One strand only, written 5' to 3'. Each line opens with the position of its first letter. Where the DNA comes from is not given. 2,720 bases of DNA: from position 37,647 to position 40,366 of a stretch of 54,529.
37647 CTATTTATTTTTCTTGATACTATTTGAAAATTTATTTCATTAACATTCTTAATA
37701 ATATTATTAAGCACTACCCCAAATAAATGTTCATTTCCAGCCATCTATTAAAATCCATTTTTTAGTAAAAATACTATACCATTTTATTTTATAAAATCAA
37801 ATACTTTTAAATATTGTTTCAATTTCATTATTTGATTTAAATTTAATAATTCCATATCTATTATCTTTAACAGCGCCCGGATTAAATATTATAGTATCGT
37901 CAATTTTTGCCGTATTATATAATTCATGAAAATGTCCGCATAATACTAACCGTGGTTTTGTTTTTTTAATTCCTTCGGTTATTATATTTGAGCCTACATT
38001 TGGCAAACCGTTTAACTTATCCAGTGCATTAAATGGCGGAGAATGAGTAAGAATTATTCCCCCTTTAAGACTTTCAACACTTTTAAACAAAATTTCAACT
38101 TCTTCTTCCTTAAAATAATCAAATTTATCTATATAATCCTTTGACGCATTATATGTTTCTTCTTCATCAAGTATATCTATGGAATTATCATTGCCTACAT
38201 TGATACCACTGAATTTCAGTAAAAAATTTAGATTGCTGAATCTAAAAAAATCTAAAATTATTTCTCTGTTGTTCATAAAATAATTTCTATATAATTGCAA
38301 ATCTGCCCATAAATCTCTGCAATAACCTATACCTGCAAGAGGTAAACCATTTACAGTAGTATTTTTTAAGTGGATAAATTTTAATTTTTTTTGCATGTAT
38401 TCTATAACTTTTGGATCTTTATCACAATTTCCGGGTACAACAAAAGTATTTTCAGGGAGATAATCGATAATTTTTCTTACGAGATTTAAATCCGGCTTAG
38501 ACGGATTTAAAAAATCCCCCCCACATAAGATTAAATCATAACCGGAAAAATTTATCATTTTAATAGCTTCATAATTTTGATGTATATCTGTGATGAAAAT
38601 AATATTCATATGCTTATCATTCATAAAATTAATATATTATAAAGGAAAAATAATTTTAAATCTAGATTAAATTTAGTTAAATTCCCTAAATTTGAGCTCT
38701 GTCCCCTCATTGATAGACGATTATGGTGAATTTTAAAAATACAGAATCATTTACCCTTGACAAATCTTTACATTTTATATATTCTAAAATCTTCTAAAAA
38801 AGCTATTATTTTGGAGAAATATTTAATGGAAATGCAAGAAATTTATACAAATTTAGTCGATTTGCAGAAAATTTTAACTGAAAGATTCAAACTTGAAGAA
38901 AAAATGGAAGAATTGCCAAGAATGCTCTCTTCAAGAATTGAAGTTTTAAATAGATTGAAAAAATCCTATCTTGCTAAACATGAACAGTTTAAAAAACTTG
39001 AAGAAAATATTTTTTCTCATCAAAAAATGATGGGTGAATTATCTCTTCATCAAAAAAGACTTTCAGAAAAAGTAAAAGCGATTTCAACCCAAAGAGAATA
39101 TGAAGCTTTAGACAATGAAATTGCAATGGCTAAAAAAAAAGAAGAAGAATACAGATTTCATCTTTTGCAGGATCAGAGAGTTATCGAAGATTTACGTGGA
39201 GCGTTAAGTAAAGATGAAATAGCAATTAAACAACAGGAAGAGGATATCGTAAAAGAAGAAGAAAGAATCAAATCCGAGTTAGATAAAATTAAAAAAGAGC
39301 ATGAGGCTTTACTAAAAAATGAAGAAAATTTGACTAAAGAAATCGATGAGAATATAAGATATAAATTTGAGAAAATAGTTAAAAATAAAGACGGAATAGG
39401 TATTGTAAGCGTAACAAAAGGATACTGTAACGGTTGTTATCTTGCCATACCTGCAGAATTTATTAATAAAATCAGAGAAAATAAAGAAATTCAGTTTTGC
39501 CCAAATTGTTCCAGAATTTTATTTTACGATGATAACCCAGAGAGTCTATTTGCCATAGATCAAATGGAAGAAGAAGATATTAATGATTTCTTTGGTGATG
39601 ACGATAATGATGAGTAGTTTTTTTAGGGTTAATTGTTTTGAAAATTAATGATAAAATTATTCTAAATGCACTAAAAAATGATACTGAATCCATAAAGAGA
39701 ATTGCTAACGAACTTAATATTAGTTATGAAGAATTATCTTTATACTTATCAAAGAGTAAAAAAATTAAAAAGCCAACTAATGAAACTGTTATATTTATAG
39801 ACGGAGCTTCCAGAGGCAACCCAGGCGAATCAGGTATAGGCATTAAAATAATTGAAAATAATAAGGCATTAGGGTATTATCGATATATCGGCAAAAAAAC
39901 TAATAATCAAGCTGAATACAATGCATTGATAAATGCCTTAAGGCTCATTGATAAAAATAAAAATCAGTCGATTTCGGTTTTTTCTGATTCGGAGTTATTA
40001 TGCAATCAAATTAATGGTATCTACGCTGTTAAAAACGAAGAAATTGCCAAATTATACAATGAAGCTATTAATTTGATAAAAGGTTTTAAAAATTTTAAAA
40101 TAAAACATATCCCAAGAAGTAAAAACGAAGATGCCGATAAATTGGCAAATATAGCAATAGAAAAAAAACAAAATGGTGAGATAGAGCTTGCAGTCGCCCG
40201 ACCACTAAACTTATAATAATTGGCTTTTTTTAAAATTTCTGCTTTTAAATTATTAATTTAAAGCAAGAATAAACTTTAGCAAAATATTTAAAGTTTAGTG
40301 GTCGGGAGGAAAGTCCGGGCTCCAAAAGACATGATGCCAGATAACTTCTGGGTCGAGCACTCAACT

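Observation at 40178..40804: Oversized RNase P RNA with three ~110-nt helical expansions; the P3 and P12 arms are near-identical copies of each other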

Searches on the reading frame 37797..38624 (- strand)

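Call 9: search_protein_families(library=pfam, proteins=[window:37797-38624:-])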
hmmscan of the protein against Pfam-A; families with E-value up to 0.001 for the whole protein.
window:37797-38624:- (275 aa): 3 families
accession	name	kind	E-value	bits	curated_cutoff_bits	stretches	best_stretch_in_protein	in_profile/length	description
PF00149.33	Metallophos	-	2.6e-15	57.8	21.5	1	6-234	1-190/191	Calcineurin-like phosphoesterase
PF14582.11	Metallophos_3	-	3.2e-14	53.4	28.2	1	173-269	158-255/259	Metallophosphoesterase, calcineurin superfamily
PF12850.12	Metallophos_2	-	6e-13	49.5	27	2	6-78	1-72/154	Calcineurin-like phosphoesterase superfamily domain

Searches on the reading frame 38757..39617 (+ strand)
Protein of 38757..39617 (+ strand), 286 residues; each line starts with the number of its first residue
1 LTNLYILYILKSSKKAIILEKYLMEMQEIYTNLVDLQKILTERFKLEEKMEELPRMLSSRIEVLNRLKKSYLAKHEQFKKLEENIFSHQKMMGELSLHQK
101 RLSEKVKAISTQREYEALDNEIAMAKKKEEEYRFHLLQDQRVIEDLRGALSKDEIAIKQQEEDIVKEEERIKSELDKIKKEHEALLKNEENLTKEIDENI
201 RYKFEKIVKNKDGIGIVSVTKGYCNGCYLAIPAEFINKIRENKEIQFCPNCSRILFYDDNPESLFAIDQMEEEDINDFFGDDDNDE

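Call 9: search_protein_families(library=pfam, proteins=[window:38757-39617:+])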
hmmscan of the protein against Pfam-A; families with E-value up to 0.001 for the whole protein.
window:38757-39617:+ (286 aa): 1 family
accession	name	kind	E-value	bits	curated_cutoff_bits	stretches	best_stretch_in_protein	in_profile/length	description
PF02591.20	Zn_ribbon_9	-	8.2e-12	45.5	29.1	1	224-255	2-33/33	C4-type zinc ribbon domain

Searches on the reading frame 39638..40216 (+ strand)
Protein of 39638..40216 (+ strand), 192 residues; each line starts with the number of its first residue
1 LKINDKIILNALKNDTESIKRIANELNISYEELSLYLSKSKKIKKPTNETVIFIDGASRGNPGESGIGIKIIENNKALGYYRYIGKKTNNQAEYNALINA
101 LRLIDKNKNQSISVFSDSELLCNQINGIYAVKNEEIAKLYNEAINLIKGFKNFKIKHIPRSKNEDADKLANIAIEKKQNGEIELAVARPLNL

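Call 9: search_protein_families(library=pfam, proteins=[window:39638-40216:+])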
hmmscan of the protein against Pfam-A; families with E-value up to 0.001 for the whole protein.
window:39638-40216:+ (192 aa): 2 families
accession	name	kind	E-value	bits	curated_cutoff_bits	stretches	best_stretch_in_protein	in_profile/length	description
PF13456.12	RVT_3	-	3.5e-22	79.1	21.6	1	54-172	2-122/123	Reverse transcriptase-like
PF00075.30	RNase_H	-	4.3e-15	56.6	25.8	1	48-173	2-139/141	RNase H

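Call 11: find_related_loci(query=window:39638-40216:+, collection=genome_contigs, flank=4000)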
Query window:39638-40216:+ (192 aa) in genome_contigs; peptide patterns used: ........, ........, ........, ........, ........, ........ (x = any residue, [..] = any of these).
503 stretches matched a pattern; 4 encode a relative of the query (tblastn E <= 1e-3); 4 distinct loci.
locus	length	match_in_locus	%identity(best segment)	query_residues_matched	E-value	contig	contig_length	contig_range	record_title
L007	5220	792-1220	43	35-177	2e-30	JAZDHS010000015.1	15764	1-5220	MAG: Candidatus Omnitrophota bacterium isolate MEGAHIT-group-0.348 k141_10754560, whole genome shotgun sequence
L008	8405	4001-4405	38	52-185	2e-28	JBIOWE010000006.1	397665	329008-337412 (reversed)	MAG: Patescibacteria group bacterium isolate MAG090 k127_1872980, whole genome shotgun sequence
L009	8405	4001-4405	39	45-171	1e-22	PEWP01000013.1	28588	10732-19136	MAG: bacterium (Candidatus Gribaldobacteria) CG07_land_8_20_14_0_80_33_18 CG07_land_8_20_14_0.80_scaffold_431_c, whole g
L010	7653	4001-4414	41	42-177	5e-22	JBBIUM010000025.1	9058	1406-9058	MAG: Candidatus Yanofskybacteria bacterium isolate PFS170222_bin_53 NODE_7572_length_9058_cov_4.807398, whole genome sho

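Call 15: find_homologous_proteins(query=window:39638-40216:+, max_evalue=1e-10)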
Query window:39638-40216:+ (192 aa): 2598 proteins with E <= 1e-10 among 2976 candidates; the best 120 are listed.
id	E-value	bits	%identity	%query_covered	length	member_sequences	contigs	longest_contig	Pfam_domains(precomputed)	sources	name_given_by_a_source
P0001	3.9e-113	393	100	100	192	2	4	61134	PF13456.13,PF00075.31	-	-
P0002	1.0e-67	245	51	66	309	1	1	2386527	PF13456.13,PF00075.31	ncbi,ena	-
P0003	4.2e-64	234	63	97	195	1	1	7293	PF13456.13,PF00075.31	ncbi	-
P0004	3.4e-47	179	53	97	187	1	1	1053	PF13456.13,PF00075.31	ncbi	-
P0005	6.1e-46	174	51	97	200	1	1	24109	PF13456.13,PF00075.31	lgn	-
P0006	1.2e-45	174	51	96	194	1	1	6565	PF13456.13,PF00075.31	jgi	-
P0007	8.9e-44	167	50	95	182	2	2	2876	PF13456.13,PF00075.31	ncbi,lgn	-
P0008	1.6e-43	167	58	76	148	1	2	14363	PF13456.13,PF00075.31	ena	-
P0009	4.1e-41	159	49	94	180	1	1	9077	PF13456.13,PF00075.31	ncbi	-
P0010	9.5e-41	158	57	71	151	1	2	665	PF13456.13,PF00075.31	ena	-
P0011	1.8e-40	157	57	71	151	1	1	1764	PF13456.13,PF00075.31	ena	-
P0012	2.6e-40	156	56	71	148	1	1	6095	PF13456.13,PF00075.31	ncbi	-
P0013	2.8e-40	156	56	73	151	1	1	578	PF13456.13,PF00075.31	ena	-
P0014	2.9e-40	156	54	73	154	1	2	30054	PF13456.13,PF00075.31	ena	-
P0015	3.4e-40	156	56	73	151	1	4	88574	PF13456.13,PF00075.31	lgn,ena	-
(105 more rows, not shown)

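Call 16: find_encoding_contigs(protein=P0003, flank=3000, max_places=2)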
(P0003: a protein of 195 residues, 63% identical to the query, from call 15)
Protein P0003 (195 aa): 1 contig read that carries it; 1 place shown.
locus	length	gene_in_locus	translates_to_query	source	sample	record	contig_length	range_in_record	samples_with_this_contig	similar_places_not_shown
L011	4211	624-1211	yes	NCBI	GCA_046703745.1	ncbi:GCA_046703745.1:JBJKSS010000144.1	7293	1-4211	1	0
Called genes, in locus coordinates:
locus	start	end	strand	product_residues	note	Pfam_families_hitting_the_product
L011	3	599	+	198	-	?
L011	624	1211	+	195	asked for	PF00075:RNase_H, PF13456:RVT_3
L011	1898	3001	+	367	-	PF00756:Esterase, PF12146:Hydrolase_4 (weak)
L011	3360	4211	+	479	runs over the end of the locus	PF02321:OEP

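Call 17: find_encoding_contigs(protein=P0002, flank=3000, max_places=2)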
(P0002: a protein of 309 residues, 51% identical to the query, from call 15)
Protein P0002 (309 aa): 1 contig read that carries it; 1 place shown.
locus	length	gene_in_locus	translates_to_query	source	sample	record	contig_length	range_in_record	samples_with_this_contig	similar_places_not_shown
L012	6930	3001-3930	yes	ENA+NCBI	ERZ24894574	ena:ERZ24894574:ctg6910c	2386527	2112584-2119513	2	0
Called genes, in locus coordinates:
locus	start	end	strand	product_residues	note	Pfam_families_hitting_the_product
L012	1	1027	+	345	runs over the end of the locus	PF01032:FecCD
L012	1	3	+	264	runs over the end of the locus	PF01497:Peripla_BP_2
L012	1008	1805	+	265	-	PF00005:ABC_tran, PF02463:SMC_N (faint), PF13304:AAA_21 (faint)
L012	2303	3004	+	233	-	PF24481:CT398_CC, PF02591:Zn_ribbon_9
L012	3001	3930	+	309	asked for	PF00075:RNase_H, PF13456:RVT_3, PF00075:RNase_H, PF13456:RVT_3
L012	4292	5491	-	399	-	PF00579:tRNA-synt_1b, PF01479:S4 (weak)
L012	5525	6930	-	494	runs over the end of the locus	PF14691:Fer4_20, PF00070:Pyr_redox, PF01266:DAO (weak), PF03486:HI0933_like (weak), PF07992:Pyr_redox_2, PF01593:Amino_oxidase (weak), PF13450:NAD_binding_8, PF07992:Pyr_redox_2 (weak), +4 more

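Call 18: find_encoding_contigs(protein=P0005, flank=3000, max_places=2)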
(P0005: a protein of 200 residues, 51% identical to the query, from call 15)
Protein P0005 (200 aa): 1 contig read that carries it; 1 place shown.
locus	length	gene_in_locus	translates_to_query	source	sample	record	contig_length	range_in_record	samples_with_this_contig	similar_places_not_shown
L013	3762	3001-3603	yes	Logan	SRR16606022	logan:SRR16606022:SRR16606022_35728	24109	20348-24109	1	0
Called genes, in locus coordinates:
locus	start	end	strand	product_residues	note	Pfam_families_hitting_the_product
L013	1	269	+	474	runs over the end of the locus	PF00696:AA_kinase, PF13840:ACT_7 (weak), PF01842:ACT (weak), PF22468:ACT_9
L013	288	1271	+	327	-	PF07478:Dala_Dala_lig_C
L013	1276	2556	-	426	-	PF01833:TIG, PF01841:Transglut_core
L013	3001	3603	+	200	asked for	PF00075:RNase_H, PF13456:RVT_3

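Call 19: find_encoding_contigs(protein=P0006, flank=3000, max_places=2)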
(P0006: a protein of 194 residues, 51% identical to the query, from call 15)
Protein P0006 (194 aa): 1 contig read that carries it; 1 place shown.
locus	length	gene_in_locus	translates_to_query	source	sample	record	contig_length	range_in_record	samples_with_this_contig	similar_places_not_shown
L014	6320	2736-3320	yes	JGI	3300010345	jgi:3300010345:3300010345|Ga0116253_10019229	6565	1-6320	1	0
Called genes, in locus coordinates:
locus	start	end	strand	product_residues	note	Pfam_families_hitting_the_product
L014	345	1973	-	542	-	PF01289:Thiol_cytolysin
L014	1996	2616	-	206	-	-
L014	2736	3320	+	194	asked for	PF00075:RNase_H, PF13456:RVT_3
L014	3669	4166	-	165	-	PF19788:DUF6272 (weak)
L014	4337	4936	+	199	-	PF04011:LemA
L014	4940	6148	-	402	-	PF11790:Glyco_hydro_cc (weak)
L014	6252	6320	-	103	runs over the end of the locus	?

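Call 42: find_encoding_contigs(protein=P0004, flank=1500, max_places=2)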
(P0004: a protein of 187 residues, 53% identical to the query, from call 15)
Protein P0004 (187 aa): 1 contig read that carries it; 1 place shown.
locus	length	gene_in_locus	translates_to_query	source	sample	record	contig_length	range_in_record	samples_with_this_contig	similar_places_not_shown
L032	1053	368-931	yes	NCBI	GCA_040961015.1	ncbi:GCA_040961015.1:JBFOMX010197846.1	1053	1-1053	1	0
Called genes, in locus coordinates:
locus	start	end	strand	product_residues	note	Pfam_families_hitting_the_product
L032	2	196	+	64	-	?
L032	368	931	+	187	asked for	PF00075:RNase_H, PF13456:RVT_3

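Call 43: find_encoding_contigs(protein=P0007, flank=1500, max_places=2)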
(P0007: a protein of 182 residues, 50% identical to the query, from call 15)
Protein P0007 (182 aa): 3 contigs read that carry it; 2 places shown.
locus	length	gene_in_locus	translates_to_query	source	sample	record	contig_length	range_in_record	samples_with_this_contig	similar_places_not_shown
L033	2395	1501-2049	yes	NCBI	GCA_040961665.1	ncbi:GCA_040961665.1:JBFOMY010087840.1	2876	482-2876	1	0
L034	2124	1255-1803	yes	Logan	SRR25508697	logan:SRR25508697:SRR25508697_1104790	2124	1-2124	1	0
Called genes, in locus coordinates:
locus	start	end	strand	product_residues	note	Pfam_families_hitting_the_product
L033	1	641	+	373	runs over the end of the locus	?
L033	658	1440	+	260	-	PF02591:Zn_ribbon_9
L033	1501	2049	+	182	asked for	PF00075:RNase_H, PF13456:RVT_3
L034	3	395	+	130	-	?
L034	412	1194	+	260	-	PF02591:Zn_ribbon_9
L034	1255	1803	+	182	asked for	PF00075:RNase_H, PF13456:RVT_3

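Call 44: find_encoding_contigs(protein=P0009, flank=1500, max_places=2)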
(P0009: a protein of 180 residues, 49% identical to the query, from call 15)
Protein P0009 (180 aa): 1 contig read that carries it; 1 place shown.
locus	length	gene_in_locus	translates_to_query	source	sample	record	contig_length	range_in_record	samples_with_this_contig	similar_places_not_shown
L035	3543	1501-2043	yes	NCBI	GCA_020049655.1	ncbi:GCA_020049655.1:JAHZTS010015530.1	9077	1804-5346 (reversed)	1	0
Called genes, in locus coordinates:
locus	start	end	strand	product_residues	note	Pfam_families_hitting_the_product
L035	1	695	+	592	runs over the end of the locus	PF03979:Sigma70_r1_1, PF00140:Sigma70_r1_2, PF04542:Sigma70_r2, PF04539:Sigma70_r3, PF04545:Sigma70_r4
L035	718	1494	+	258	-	-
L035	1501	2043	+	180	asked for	PF00075:RNase_H, PF13456:RVT_3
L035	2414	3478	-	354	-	PF00155:Aminotran_1_2, PF00266:Aminotran_5 (weak), PF04864:Alliinase_C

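Call 56: find_encoding_contigs(protein=P0008, flank=1500, max_places=1)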
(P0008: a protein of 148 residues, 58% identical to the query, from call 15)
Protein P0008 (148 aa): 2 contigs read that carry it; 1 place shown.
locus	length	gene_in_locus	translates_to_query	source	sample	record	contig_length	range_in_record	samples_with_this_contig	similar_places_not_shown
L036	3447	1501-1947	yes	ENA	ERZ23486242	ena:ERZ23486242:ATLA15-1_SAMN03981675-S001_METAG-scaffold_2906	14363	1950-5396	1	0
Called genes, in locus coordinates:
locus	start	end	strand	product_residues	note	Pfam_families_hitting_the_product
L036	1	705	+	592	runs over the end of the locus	PF03979:Sigma70_r1_1, PF00140:Sigma70_r1_2, PF04542:Sigma70_r2, PF04539:Sigma70_r3, PF04545:Sigma70_r4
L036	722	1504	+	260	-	PF02591:Zn_ribbon_9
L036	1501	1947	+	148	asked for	PF00075:RNase_H, PF13456:RVT_3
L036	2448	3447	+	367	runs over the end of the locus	PF13485:Peptidase_MA_2 (weak), PF13205:Big_5 (weak)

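Call 57: find_encoding_contigs(protein=P0015, flank=1500, max_places=1)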
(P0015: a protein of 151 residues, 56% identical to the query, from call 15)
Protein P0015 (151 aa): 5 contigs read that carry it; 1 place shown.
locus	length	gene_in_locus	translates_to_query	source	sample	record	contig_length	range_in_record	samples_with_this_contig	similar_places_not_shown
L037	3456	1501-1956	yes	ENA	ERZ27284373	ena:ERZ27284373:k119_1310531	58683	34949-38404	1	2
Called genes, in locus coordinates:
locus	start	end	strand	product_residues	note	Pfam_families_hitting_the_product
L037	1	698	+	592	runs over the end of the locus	PF03979:Sigma70_r1_1, PF00140:Sigma70_r1_2, PF04542:Sigma70_r2, PF04539:Sigma70_r3, PF04545:Sigma70_r4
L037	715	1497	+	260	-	PF02591:Zn_ribbon_9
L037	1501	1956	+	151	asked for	PF00075:RNase_H, PF13456:RVT_3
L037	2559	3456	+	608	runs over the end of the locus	PF01012:ETF, PF00766:ETF_alpha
